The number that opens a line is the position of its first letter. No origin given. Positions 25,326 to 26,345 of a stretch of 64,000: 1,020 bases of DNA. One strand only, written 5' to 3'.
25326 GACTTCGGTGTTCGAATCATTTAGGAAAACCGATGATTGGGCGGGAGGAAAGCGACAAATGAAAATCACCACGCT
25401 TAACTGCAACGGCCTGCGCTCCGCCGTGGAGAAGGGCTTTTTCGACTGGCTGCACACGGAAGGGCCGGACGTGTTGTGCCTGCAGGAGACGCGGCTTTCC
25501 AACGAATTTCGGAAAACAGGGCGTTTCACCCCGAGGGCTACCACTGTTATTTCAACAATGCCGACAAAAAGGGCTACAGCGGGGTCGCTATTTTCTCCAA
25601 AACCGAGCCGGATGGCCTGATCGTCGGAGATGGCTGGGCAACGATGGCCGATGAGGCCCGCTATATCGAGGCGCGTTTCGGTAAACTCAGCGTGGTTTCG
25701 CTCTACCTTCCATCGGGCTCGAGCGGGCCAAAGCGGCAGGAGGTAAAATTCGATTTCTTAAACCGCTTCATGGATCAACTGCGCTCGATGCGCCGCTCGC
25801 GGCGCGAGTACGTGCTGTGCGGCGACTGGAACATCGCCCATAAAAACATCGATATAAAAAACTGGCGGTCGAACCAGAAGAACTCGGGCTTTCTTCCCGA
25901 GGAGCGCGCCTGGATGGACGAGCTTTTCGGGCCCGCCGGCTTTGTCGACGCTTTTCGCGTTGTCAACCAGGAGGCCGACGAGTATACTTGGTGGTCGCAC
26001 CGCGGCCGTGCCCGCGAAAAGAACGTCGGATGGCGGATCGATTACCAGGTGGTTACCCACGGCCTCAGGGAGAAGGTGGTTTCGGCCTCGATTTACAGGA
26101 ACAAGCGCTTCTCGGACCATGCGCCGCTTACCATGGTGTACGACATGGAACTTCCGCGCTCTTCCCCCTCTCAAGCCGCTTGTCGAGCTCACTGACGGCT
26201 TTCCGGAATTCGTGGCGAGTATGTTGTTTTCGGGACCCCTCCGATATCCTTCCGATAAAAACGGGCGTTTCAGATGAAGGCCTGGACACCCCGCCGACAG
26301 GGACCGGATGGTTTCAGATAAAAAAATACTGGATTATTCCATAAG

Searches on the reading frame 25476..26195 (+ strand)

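Call 81: search_protein_families(library=pfam, proteins=[window:25476-26195:+], max_evalue=0.00001)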
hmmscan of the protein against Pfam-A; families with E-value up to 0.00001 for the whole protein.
window:25476-26195:+ (239 aa): 1 family
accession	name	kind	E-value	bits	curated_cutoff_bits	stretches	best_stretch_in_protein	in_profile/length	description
PF03372.29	Exo_endo_phos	-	1.7e-19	70.9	24.5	1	21-215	56-225/225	Endonuclease/Exonuclease/phosphatase family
